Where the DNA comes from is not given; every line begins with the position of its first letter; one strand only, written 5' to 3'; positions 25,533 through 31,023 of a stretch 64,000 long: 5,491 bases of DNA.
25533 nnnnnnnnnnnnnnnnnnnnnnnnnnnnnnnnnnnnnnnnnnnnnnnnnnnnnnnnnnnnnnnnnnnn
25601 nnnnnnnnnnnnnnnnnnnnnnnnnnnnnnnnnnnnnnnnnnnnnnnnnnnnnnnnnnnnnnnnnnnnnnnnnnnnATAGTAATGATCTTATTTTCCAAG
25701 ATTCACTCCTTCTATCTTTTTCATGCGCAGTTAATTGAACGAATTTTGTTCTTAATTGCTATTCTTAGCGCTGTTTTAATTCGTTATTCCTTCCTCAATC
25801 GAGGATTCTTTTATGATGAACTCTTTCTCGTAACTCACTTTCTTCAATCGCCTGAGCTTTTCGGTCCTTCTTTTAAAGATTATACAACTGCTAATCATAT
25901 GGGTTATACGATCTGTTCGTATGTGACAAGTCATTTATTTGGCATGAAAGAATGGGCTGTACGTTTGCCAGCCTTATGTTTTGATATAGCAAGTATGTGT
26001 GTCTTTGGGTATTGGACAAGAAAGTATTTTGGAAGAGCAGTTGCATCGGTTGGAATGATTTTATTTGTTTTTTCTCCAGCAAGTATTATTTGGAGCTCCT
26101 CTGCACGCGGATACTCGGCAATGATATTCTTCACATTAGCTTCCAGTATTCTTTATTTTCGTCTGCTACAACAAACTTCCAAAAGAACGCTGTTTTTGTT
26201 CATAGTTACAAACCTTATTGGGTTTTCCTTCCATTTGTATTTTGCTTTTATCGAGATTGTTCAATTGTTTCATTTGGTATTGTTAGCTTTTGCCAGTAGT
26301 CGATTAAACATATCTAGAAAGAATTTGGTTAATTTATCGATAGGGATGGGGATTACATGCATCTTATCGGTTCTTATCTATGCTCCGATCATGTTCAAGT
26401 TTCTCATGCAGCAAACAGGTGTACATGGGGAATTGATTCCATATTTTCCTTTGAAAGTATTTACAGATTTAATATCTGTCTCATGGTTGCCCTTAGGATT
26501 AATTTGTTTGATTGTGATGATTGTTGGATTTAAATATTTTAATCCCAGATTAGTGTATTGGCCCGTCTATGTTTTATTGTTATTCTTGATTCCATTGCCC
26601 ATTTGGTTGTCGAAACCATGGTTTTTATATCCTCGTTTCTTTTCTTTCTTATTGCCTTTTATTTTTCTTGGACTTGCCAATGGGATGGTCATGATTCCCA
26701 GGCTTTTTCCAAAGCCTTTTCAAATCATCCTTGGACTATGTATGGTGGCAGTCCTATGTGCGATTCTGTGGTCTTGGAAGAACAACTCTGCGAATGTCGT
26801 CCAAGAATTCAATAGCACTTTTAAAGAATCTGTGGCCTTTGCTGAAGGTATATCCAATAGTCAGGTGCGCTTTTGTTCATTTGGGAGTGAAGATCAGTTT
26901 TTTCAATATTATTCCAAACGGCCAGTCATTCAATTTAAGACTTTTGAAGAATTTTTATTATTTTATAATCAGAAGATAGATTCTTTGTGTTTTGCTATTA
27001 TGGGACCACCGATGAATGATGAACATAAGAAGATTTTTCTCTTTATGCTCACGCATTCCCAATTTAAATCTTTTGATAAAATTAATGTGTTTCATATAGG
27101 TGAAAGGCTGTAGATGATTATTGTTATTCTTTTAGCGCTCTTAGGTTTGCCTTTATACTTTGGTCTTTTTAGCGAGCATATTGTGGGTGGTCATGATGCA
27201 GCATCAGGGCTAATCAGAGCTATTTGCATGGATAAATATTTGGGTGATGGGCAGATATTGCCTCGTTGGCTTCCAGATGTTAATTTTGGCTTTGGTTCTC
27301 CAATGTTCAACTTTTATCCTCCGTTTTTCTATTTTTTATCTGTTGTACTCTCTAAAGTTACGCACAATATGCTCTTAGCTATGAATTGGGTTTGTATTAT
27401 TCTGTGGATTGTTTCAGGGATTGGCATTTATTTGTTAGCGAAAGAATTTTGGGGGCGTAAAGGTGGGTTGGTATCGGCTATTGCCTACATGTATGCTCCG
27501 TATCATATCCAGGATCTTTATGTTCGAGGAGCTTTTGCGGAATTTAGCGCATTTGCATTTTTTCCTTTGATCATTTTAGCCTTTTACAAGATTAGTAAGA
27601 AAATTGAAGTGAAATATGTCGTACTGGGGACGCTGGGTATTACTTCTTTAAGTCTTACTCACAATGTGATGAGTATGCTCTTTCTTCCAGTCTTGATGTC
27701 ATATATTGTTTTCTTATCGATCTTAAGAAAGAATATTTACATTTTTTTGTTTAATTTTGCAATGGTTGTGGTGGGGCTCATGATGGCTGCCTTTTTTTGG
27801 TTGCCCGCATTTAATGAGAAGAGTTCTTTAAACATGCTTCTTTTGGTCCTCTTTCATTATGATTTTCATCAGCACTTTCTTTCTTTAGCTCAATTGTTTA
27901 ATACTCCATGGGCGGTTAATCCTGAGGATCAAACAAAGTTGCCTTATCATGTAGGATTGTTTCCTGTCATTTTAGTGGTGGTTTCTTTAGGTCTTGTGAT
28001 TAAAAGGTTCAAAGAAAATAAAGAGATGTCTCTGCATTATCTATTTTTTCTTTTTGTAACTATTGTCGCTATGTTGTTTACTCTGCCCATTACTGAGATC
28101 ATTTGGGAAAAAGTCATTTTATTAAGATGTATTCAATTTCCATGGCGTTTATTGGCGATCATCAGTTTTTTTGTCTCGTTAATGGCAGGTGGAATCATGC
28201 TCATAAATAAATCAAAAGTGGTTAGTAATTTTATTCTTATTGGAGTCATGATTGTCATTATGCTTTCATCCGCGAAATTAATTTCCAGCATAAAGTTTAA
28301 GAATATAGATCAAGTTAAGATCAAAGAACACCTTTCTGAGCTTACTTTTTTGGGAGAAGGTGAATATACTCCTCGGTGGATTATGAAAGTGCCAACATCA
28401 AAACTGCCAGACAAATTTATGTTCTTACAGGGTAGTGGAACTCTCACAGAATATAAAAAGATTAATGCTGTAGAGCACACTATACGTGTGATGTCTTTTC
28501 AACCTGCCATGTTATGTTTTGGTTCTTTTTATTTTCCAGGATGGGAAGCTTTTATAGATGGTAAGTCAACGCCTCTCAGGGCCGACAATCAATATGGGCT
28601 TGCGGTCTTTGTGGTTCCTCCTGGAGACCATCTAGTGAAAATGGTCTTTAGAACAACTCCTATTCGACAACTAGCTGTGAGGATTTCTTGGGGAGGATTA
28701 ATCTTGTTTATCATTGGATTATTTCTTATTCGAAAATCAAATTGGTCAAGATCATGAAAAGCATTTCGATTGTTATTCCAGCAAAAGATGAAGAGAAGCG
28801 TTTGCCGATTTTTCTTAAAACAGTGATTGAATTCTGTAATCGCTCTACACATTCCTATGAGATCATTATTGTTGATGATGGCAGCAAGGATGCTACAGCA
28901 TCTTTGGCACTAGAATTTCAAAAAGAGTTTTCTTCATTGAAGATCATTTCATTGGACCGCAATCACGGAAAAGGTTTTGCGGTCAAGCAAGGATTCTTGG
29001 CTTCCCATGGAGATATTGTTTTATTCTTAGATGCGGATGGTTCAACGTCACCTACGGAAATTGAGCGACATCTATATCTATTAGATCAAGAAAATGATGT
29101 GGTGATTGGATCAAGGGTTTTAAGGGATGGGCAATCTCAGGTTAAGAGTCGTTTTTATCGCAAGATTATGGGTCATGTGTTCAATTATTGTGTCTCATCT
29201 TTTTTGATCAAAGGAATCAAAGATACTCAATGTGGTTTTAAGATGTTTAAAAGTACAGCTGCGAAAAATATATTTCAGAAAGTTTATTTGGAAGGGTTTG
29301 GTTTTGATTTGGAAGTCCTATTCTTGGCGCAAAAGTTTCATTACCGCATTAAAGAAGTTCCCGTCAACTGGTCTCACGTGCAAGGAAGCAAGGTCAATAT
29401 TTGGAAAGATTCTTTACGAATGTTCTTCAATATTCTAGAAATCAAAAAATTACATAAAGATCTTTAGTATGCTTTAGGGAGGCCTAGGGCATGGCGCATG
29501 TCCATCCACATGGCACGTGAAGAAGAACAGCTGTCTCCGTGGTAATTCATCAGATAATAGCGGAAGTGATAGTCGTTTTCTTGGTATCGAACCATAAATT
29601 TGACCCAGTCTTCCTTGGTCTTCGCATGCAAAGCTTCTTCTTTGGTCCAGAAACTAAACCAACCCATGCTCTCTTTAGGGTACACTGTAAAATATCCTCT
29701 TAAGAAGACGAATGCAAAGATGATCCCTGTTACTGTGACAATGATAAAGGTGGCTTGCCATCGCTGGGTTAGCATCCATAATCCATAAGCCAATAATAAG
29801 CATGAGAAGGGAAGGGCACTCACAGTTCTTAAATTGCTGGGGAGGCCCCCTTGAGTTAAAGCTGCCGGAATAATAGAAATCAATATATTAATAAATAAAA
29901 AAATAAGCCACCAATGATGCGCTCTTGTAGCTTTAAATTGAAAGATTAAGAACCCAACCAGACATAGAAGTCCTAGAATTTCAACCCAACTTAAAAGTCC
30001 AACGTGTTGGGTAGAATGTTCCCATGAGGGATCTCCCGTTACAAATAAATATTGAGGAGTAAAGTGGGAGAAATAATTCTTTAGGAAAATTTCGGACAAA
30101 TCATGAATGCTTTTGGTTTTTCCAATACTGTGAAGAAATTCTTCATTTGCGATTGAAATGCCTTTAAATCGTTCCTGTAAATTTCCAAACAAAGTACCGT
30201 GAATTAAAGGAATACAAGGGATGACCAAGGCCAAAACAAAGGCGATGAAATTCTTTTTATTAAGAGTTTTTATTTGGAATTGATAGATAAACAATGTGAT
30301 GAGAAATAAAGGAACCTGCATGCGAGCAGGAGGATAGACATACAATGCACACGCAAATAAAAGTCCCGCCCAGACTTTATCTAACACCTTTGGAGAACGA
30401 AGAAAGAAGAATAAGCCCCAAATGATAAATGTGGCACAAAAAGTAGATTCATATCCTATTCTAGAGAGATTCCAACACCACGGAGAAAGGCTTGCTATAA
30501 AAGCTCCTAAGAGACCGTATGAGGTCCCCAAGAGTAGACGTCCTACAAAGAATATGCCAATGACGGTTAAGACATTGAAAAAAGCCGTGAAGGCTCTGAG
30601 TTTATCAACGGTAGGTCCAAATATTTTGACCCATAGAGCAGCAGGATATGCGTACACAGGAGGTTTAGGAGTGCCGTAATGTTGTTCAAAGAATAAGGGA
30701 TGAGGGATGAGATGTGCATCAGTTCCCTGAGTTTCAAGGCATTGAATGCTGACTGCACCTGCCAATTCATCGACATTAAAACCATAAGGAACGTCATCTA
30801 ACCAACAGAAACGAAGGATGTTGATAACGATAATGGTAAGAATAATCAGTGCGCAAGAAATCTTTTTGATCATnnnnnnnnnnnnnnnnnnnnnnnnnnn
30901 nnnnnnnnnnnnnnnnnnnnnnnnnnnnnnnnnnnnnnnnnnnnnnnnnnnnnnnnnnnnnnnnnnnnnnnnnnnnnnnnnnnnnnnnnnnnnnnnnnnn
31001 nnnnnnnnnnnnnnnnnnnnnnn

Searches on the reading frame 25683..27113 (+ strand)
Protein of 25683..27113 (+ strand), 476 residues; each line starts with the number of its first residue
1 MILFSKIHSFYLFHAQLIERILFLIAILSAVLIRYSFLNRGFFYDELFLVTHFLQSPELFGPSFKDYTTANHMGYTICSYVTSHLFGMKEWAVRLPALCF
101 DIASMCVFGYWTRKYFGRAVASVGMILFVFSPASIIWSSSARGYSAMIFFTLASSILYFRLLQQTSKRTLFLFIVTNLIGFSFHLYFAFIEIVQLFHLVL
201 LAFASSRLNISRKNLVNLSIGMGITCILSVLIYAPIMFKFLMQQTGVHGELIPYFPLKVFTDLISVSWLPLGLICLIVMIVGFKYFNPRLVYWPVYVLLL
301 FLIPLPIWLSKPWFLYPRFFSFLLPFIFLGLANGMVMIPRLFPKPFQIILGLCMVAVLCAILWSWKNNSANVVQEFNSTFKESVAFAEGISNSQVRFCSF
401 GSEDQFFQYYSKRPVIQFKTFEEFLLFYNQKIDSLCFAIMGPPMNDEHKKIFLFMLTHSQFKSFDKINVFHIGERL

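Call 4: search_protein_families(library=pfam, proteins=[window:25683-27113:+], max_evalue=0.1)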
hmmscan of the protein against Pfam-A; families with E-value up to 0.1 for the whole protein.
window:25683-27113:+ (476 aa): 1 family
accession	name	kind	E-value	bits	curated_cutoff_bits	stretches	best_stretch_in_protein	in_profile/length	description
PF13231.12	PMT_2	-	0.0017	19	26.1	1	83-233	14-160/160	Dolichyl-phosphate-mannose-protein mannosyltransferase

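Call 6: search_protein_families(library=ncbifam, proteins=[window:25683-27113:+], max_evalue=1)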
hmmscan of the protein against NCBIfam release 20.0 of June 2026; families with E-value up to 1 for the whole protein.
window:25683-27113:+ (476 aa): 0 families

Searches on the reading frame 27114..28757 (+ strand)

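Call 4: search_protein_families(library=pfam, proteins=[window:27114-28757:+], max_evalue=0.1)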
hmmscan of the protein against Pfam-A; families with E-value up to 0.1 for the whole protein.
window:27114-28757:+ (547 aa): 2 families
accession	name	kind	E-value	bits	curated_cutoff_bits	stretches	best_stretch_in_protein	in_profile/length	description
PF10131.15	PTPS_related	-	5e-16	58.7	26.4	1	65-404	1-321/621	6-pyruvoyl-tetrahydropterin synthase related domain; membrane protein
PF13231.12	PMT_2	-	0.003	18.2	26.1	1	69-220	3-154/160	Dolichyl-phosphate-mannose-protein mannosyltransferase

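Call 6: search_protein_families(library=ncbifam, proteins=[window:27114-28757:+], max_evalue=1)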
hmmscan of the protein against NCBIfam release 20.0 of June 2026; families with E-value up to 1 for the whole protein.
window:27114-28757:+ (547 aa): 0 families

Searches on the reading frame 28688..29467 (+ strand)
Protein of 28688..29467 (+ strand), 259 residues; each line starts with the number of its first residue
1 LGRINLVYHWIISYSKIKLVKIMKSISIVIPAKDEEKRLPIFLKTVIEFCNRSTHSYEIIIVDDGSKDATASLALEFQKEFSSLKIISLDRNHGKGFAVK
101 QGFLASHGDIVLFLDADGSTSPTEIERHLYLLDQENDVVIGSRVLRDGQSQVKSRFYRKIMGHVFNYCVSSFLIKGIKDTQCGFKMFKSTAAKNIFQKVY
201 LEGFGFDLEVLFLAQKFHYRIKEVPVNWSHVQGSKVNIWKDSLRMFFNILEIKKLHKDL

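Call 4: search_protein_families(library=pfam, proteins=[window:28688-29467:+], max_evalue=0.1)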
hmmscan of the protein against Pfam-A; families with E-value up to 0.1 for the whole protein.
window:28688-29467:+ (259 aa): 6 families
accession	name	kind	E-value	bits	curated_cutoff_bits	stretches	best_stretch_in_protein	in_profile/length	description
PF00535.33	Glycos_transf_2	-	2.2e-30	106.3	23.3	1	27-195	1-167/168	Glycosyl transferase family 2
PF13641.12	Glyco_tranf_2_3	-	3.7e-07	30.8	27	1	26-138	3-118/230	Glycosyltransferase like family 2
PF10111.15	Glyco_tranf_2_2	-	8.2e-07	29.2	27.3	1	27-132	1-106/276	Glycosyltransferase like family 2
PF13733.12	Glyco_transf_7N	-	0.00068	19.7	27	1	23-67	46-90/134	N-terminal region of glycosyl transferase group 7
PF13704.12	Glyco_tranf_2_4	-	0.0019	19.1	27.5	1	51-117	14-81/98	Glycosyl transferase family 2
PF22028.2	DUF6934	-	0.076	13.5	27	0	144-191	90-135/145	Family of unknown function (DUF6934)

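Call 60: search_solved_structures(query=window:28751-29467:+, max_evalue=0.00001)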
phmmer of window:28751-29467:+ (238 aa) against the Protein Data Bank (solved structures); distinct sequences matched with E-value up to 0.00001: 14.
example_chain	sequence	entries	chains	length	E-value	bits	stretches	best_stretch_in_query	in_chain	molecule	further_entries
9bhc_C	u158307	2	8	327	1.2e-18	70.7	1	2-206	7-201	Undecaprenyl-phosphate 4-deoxy-4-formamido-L-arabinose transferase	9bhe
8vxh_A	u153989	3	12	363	1.6e-18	70.3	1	2-206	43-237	Undecaprenyl-phosphate 4-deoxy-4-formamido-L-arabinose transferase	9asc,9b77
9hwj_A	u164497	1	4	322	2.3e-18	69.8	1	2-168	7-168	Undecaprenyl-phosphate 4-deoxy-4-formamido-L-arabinose transferase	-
5mlz_A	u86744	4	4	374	4.2e-16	62.4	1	4-208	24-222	Dolichol monophosphate mannose synthase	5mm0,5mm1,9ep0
5ekp_C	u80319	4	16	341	3.9e-14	55.9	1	5-142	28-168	Uncharacterized glycosyltransferase sll0501 | Glycosyltransferase sll0501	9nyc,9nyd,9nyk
5eke_A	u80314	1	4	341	3.9e-14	55.9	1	5-142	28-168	Uncharacterized glycosyltransferase sll0501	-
9nye_A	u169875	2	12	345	4e-14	55.9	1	5-142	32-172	Glycosyltransferase sll0501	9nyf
2z87_A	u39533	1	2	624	3.4e-12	49.6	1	2-126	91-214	Chondroitin synthase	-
2z86_A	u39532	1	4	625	3.5e-12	49.6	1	2-126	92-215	Chondroitin synthase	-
8vh7_A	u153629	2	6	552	3.2e-08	36.6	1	32-114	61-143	Heparosan synthase B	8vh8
8viw_A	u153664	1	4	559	3.3e-08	36.5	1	32-114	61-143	Heparosan synthase B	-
6h1j_A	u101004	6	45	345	9.7e-07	31.7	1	2-176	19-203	Probable ss-1,3-N-acetylglucosaminyltransferase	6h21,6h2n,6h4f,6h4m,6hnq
5hea_A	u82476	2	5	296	3.4e-06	30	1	5-121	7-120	Putative glycosyltransferase (GalT1)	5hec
6p61_A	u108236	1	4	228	8.7e-06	28.6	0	4-102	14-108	Glycosyltransferase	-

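Call 96: search_protein_families(library=ncbifam, proteins=[window:28751-29467:+], max_evalue=0.001)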
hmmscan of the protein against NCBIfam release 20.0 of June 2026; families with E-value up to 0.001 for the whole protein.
window:28751-29467:+ (238 aa): 24 families
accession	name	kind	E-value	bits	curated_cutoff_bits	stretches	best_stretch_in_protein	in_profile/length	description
NF007986.1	PRK10714.1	equivalog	8.2e-25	87.5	529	1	2-207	5-200/316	undecaprenyl-phosphate 4-deoxy-4-formamido-L-arabinose transferase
NF041875.1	EPS_EpsD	equivalog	9.8e-19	67.9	370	1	5-128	1-121/325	exopolysaccharide biosynthesis glycosyltransferase EpsD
NF047588.1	GlcsyltransPgfSStrep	equivalog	1.7e-18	66.9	500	1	5-176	3-177/308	glycosyltransferase PgfS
TIGR04182.1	glyco_TIGR04182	equivalog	2.6e-17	63.2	325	1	5-235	2-221/293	S-layer glycoprotein N-glycosyltransferase AglJ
TIGR03965.1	mycofact_glyco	equivalog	1.2e-14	54.1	280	1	3-126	74-194/467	mycofactocin biosynthesis glycosyltransferase MftF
NF010496.0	PRK13915.1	equivalog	1.3e-14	54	262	1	3-99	31-129/307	glucosyl-3-phosphoglycerate synthase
TIGR03937.1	PgaC_IcaA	equivalog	1.7e-14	53.6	422.3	1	3-100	45-139/407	poly-beta-1,6-N-acetyl-D-glucosamine synthase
NF007482.0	PRK10073.1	equivalog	1.7e-14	53.6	423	1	3-115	6-114/334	glycosyltransferase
TIGR04283.1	glyco_like_mftF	equivalog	4.7e-13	49.2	182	1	5-108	1-93/221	TIGR04283 family arsenosugar biosynthesis glycosyltransferase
NF041391.1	DPhHxTase_Halo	equivalog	1.8e-12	46.7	375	1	23-213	11-189/213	dolichyl-phosphate hexose transferase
NF038302.1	EPS_HpsE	equivalog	3.9e-12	45.8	300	1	5-106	3-106/307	hormogonium polysaccharide biosynthesis glycosyltransferase HpsE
TIGR03111.1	glyc2_xrt_Gpos1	hypoth_equivalog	4.5e-12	45.5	363.95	1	4-177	50-224/439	TIGR03111 family XrtG-associated glycosyltransferase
NF058614.1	PPMAGASynPpgS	equivalog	9e-12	44.9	370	1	7-211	4-200/226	polyprenyl-phospho-N-acetylgalactosaminyl synthase PpgS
NF047683.1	TeichurnBiosyTuaG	equivalog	2.5e-10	40.5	400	1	4-114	7-114/252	teichuronic acid biosynthesis protein TuaG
NF041394.1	GtaseAglG_Halo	equivalog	3.3e-08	33.2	440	1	5-129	3-125/304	glucosyl-dolichyl phosphate glucuronosyltransferase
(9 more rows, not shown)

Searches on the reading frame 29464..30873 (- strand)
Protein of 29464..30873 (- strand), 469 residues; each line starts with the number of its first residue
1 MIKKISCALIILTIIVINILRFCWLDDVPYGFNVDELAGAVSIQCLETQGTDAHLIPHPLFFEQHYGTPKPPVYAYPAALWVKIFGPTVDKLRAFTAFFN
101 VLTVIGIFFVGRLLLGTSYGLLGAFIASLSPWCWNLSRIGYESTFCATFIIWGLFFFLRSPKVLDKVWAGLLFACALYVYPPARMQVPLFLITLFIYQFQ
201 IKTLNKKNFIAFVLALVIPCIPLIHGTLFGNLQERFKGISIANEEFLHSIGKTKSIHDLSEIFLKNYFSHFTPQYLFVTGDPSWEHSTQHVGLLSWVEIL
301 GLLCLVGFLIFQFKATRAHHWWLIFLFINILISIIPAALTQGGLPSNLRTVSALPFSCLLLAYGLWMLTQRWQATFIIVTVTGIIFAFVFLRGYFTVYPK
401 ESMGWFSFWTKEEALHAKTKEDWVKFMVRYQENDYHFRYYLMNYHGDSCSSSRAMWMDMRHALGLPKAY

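Call 4: search_protein_families(library=pfam, proteins=[window:29464-30873:-], max_evalue=0.1)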
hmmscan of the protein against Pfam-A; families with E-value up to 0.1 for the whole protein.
window:29464-30873:- (469 aa): 2 families
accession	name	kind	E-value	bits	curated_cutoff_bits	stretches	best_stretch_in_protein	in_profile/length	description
PF13231.12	PMT_2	-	3.2e-11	44.1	26.1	1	70-219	2-156/160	Dolichyl-phosphate-mannose-protein mannosyltransferase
PF20334.3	DUF6629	-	0.093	12.9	27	0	106-160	142-198/209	Family of unknown function (DUF6629)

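Call 6: search_protein_families(library=ncbifam, proteins=[window:29464-30873:-], max_evalue=1)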
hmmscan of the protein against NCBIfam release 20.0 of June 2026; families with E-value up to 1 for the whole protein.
window:29464-30873:- (469 aa): 1 family
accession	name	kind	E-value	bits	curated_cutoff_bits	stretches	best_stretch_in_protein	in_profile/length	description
TIGR04002.1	TIGR04002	hypoth_equivalog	0.077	13.1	120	1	176-237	59-121/151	TIGR04002 family protein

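Call 43: search_solved_structures(query=window:29464-30873:-, max_evalue=0.01, show_alignments=2)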
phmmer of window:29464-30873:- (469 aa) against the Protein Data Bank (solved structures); distinct sequences matched with E-value up to 0.01: 0.

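Call 50: find_homologous_proteins(query=window:29464-30873:-, max_evalue=1e-10)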
Query window:29464-30873:- (469 aa): 57 proteins with E <= 1e-10 among 8000 candidates.
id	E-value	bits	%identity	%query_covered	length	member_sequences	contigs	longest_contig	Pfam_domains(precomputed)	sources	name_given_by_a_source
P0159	0.0e+0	1089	100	100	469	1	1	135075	PF13231.13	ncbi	-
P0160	3.2e-259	879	78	100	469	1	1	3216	PF13231.13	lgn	-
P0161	7.0e-205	699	63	100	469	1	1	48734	PF13231.13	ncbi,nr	ncbi:MAG: glycosyltransferase family 39 protein [Candidatus Omnitrophica bacterium]|nr:glycosyltrans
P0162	2.8e-204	697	63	100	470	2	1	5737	PF13231.13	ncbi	ncbi:MAG: glycosyltransferase family 39 protein [Candidatus Omnitrophota bacterium]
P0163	4.2e-203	694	62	100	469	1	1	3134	PF13231.13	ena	-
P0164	3.9e-175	601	55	100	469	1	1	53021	-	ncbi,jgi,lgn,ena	jgi:hypothetical protein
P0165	1.6e-149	517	51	98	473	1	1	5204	PF13231.13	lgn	-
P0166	3.8e-132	459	46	99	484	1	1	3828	-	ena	-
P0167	1.4e-131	458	43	100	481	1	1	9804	-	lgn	-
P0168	3.0e-131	457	47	98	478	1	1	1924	-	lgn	-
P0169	5.4e-130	452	46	99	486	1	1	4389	-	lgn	-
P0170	1.1e-129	451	45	98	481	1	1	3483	-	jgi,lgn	jgi:hypothetical protein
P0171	3.7e-129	450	45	98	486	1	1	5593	-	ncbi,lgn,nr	ncbi:MAG: hypothetical protein HGA80_09145 [Candidatus Omnitrophica bacterium]|nr:hypothetical prote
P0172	2.1e-128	447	46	96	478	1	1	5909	-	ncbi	-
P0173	2.9e-126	440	46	99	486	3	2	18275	-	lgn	-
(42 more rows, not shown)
